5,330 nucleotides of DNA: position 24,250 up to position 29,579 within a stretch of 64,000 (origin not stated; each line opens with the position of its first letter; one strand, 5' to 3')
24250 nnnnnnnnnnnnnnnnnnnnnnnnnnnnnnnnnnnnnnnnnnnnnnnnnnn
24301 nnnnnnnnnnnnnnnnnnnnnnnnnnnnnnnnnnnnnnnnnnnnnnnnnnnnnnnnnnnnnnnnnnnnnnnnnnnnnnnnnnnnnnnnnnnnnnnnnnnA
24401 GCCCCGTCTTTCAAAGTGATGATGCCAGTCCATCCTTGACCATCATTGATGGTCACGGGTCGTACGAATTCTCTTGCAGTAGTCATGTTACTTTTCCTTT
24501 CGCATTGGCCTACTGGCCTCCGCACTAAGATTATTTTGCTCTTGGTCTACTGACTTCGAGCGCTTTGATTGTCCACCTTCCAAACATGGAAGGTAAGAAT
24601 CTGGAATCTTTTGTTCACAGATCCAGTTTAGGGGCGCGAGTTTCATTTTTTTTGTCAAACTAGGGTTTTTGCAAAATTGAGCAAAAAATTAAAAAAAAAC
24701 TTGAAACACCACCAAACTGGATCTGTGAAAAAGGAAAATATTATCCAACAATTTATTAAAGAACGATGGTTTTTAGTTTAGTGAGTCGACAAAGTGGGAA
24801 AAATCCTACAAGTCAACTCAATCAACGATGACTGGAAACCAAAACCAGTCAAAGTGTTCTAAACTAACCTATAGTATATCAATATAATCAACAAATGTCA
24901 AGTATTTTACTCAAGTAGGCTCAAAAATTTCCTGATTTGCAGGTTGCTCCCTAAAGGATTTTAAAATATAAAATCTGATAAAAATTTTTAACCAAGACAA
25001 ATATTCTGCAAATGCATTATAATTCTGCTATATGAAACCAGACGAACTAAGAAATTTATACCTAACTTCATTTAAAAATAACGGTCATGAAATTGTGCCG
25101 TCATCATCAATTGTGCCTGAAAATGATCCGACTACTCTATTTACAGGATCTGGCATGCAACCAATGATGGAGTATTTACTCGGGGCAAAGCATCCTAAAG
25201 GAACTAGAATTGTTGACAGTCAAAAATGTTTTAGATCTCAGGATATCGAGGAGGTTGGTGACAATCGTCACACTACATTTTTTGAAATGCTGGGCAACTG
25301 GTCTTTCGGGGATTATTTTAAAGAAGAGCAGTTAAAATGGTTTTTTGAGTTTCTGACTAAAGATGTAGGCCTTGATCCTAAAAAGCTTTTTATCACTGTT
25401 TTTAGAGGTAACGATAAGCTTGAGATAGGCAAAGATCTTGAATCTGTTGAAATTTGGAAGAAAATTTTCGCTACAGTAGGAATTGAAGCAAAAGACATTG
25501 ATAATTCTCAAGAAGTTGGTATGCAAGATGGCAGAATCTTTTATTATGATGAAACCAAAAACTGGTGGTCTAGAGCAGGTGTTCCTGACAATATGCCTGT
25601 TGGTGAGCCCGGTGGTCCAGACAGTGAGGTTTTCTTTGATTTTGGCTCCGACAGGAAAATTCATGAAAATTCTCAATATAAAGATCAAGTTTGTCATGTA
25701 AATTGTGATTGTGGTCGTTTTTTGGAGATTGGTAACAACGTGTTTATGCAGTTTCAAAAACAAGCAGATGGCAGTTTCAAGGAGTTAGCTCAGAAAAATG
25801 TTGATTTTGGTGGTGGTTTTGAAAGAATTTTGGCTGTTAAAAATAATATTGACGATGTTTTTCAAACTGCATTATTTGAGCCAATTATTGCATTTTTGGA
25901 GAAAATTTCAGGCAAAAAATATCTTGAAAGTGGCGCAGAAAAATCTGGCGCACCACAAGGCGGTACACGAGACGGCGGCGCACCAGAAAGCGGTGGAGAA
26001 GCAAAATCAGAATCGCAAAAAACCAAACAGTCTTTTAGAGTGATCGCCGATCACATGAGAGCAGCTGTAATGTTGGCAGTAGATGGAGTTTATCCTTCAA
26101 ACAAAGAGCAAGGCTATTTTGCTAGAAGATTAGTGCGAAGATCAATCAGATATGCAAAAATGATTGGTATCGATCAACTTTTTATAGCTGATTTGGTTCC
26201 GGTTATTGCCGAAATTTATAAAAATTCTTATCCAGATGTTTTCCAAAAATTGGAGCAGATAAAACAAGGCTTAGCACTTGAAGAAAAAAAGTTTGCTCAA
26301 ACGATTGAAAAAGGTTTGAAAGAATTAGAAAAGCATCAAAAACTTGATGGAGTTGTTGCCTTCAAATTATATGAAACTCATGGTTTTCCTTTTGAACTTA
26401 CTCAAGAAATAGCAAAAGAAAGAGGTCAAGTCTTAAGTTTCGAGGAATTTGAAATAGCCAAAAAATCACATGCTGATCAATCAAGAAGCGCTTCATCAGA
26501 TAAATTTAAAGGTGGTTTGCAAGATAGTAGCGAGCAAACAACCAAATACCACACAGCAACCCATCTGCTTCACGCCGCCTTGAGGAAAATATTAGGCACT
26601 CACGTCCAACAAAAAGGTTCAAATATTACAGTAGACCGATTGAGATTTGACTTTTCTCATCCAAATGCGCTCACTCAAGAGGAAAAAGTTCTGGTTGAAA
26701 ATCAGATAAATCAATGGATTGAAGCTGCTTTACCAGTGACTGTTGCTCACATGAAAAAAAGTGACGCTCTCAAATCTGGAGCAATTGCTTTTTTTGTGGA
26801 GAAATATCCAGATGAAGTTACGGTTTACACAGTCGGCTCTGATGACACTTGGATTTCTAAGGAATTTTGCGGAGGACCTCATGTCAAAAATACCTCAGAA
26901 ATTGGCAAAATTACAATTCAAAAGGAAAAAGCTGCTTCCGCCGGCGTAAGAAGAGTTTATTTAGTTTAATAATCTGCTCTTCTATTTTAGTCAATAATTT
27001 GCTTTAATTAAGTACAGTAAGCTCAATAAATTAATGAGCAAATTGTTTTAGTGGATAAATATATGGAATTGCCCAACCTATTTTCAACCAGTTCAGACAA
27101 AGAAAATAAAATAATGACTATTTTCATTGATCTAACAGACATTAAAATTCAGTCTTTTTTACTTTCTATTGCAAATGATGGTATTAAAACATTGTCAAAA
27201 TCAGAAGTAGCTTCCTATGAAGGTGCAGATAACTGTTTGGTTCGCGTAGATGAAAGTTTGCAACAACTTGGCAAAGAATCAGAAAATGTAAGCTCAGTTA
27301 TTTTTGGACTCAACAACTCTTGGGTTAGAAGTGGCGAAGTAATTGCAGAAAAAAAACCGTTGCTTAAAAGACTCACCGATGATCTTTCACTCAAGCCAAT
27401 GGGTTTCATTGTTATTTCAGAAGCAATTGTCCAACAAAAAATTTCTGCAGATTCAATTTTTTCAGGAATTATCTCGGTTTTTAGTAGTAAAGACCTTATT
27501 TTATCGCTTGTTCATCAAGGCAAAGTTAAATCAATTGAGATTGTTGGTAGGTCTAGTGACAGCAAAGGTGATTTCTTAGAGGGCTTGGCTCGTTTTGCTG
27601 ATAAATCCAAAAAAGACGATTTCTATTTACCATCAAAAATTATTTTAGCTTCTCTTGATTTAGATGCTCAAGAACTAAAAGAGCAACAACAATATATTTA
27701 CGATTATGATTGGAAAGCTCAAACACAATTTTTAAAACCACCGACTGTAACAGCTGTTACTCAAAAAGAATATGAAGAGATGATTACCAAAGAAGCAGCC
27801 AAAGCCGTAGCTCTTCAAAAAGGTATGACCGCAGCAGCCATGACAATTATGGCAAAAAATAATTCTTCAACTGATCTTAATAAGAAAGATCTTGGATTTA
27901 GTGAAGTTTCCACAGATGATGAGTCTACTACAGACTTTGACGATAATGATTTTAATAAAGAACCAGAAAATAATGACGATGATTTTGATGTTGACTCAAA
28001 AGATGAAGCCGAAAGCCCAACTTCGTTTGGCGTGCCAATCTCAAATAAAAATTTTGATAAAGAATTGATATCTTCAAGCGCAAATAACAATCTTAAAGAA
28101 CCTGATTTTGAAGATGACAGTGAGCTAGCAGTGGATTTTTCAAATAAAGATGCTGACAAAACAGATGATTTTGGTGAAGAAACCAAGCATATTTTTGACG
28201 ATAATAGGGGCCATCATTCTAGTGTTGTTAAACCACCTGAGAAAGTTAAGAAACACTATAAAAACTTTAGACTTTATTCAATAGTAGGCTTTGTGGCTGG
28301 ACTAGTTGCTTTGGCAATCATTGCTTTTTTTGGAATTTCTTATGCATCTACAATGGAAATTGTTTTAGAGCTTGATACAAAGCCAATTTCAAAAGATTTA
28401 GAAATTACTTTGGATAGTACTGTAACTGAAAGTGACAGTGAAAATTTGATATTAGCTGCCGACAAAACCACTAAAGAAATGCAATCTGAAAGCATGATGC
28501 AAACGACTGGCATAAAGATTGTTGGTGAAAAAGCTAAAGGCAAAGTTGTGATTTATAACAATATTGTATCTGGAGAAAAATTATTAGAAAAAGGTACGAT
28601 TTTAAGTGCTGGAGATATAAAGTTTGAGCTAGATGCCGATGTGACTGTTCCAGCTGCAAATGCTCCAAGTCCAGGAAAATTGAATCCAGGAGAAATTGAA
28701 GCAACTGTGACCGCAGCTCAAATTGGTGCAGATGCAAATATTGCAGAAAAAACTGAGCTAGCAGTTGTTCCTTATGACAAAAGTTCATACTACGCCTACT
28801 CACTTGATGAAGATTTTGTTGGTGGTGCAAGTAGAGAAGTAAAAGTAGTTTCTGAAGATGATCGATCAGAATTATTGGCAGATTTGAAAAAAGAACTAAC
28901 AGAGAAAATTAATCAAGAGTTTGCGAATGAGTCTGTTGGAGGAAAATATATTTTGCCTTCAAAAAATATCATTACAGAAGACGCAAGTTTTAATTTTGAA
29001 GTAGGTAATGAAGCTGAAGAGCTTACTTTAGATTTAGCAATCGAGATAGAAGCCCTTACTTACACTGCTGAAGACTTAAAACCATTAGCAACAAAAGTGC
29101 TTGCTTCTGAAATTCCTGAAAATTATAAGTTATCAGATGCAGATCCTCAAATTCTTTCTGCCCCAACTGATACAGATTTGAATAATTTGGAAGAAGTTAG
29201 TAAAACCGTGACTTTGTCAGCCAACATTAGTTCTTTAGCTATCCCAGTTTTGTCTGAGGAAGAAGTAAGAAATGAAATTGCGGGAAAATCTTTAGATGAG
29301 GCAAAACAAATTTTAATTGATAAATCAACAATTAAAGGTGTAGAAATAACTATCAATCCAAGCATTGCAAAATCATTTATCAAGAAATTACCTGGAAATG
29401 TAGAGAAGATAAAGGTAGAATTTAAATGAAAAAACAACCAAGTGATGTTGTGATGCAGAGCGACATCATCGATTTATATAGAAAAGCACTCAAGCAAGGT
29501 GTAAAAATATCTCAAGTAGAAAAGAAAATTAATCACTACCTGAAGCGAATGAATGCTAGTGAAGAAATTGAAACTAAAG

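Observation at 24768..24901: Promoter-proximal ~100-nt three-stem RNA element (candidate novel ncRNA or riboswitch-like leader)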

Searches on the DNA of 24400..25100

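Call 6: search_rna_families(source=window, start=24400, end=25100, threshold=evalue, max_evalue=10, show_alignments=3)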
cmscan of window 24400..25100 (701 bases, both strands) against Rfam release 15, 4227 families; matches with E-value up to 10: 22.
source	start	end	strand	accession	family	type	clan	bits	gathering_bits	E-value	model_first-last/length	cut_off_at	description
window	24601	24748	+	RF04112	MIR5512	Gene; miRNA;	-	31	139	0.00083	1-132/132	no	MIR5512 microRNA precursor family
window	24603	24748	+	RF04127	MIR8007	Gene; miRNA;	-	28.4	195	0.0028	1-226/226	no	MIR8007 microRNA precursor family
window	24607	24734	-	RF04112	MIR5512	Gene; miRNA;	-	28.4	139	0.004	1-132/132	no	MIR5512 microRNA precursor family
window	24595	24755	-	RF04205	MIR2606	Gene; miRNA;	-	28.1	139.7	0.059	1-165/165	no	MIR2606 microRNA precursor family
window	24605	24738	-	RF04134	MIR7504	Gene; miRNA;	-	26.8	83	0.02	1-124/124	no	MIR7504 microRNA precursor family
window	24614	24729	-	RF04099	MIR837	Gene; miRNA;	-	26.5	117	0.0056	1-122/122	no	MIR837 microRNA precursor family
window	24612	24732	+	RF04174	MIR4208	Gene; miRNA;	-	26.2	140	0.11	1-191/191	no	MIR4208 microRNA precursor family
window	24601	24740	-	RF04174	MIR4208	Gene; miRNA;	-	26.1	140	0.12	1-191/191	no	MIR4208 microRNA precursor family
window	24614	24729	+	RF03594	mir-3817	Gene; miRNA;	-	25.7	90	0.013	1-89/89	no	mir-3817 microRNA precursor family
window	24613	24734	-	RF04211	MIR5185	Gene; miRNA;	-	24.6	101.7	0.024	1-111/111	no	MIR5185 microRNA precursor family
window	24614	24729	+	RF04099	MIR837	Gene; miRNA;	-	24.3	117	0.022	1-122/122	no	MIR837 microRNA precursor family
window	24606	24733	-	RF04127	MIR8007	Gene; miRNA;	-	22.7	195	0.056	1-226/226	no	MIR8007 microRNA precursor family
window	24610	24733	+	RF04134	MIR7504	Gene; miRNA;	-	22.3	83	0.26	1-124/124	no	MIR7504 microRNA precursor family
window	24617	24728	+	RF03621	MIR4245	Gene; miRNA;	-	21.5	74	0.39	1-128/128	no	MIR4245 microRNA precursor family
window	24612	24731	+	RF04205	MIR2606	Gene; miRNA;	-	21.3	139.7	1.6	1-165/165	no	MIR2606 microRNA precursor family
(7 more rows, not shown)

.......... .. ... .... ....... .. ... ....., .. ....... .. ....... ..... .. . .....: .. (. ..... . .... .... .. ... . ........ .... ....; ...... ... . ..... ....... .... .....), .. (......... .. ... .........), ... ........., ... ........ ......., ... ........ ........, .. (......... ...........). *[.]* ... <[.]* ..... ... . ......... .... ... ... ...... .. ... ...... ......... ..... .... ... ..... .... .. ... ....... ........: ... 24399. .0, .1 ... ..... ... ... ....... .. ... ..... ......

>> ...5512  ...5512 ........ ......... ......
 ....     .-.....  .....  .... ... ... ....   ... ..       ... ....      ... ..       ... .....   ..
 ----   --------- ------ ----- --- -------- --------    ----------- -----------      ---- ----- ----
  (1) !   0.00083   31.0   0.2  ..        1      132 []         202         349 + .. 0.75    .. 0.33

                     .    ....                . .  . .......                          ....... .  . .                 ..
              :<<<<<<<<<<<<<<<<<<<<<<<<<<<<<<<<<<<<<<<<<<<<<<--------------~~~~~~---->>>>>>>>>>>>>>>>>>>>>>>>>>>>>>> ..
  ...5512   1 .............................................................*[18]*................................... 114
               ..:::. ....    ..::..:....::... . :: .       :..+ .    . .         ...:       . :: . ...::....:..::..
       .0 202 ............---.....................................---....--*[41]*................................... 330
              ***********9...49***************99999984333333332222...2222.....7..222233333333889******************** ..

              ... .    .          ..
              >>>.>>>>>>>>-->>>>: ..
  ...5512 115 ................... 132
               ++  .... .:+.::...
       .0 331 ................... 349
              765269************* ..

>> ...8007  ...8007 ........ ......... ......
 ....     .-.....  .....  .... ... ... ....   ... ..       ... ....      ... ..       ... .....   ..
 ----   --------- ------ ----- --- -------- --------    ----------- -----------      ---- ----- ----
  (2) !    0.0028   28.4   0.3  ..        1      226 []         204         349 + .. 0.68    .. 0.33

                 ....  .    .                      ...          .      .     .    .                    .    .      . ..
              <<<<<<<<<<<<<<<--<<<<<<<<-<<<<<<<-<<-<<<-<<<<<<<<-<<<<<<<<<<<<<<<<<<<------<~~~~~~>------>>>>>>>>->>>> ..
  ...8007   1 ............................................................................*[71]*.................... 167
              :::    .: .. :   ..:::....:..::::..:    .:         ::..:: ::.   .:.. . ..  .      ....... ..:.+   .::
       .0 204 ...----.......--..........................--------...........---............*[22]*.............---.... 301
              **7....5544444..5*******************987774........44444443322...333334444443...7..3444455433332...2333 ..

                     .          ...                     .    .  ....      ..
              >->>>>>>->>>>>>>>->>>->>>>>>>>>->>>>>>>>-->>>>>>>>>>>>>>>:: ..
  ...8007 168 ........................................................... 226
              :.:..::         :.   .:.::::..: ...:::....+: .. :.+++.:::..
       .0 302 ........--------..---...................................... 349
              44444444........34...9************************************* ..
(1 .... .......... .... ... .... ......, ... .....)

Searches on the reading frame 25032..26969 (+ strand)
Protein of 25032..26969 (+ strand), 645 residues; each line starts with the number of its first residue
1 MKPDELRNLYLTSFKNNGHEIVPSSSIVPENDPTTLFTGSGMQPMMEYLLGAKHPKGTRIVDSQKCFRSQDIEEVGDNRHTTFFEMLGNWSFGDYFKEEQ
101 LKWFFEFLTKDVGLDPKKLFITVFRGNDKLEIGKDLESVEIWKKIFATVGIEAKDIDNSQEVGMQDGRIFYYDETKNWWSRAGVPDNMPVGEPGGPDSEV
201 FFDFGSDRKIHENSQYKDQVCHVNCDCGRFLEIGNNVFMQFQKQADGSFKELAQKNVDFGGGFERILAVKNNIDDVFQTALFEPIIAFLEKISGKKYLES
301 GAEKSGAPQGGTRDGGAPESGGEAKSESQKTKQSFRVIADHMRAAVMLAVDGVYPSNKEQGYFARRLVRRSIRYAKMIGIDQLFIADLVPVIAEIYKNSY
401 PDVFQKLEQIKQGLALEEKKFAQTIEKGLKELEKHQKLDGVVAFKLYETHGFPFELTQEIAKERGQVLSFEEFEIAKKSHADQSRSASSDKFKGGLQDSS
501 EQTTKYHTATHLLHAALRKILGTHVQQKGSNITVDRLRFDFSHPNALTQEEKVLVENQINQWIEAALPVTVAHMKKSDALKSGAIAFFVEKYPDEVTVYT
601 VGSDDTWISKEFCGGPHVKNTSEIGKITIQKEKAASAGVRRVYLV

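Call 12: search_protein_families(library=pfam, proteins=[window:25032-26969:+], max_evalue=0.01)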
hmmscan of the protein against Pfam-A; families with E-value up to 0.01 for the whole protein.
window:25032-26969:+ (645 aa): 2 families
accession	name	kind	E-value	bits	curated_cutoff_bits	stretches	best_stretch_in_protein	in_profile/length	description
PF01411.24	tRNA-synt_2c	-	1e-120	404.3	30.3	1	5-511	1-453/552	tRNA synthetases class II (A)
PF07973.19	tRNA_SAD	-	2.9e-15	56.4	24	1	596-643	1-44/44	Threonyl and Alanyl tRNA synthetase second additional domain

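Call 13: search_protein_families(library=ncbifam, proteins=[window:25032-26969:+], max_evalue=0.01)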
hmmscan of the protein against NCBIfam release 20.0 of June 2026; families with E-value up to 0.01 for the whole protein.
window:25032-26969:+ (645 aa): 4 families
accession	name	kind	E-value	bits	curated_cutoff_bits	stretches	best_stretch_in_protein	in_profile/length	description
NF002436.0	PRK01584.1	equivalog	8.5e-194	645.4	529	2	325-642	266-588/595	alanine--tRNA ligase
TIGR00344.1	alaS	equivalog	6.2e-164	547.4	457.05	2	5-490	1-432/847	alanine--tRNA ligase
TIGR03683.1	A-tRNA_syn_arch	equivalog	6e-65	220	744.7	3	231-470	204-466/902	alanine--tRNA ligase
NF040865.1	a_tRNA_ed_AlaXM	equivalog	5.2e-22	78.7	300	1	488-644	78-231/234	alanyl-tRNA editing protein AlaXM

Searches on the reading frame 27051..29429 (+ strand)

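Call 12: search_protein_families(library=pfam, proteins=[window:27051-29429:+], max_evalue=0.01)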
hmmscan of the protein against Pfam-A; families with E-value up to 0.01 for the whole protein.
window:27051-29429:+ (792 aa): 1 family
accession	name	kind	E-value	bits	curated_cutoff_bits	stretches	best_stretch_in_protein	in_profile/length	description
PF04865.19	Baseplate_J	-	0.0013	18.5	21.1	1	493-596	21-113/255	Baseplate J-like protein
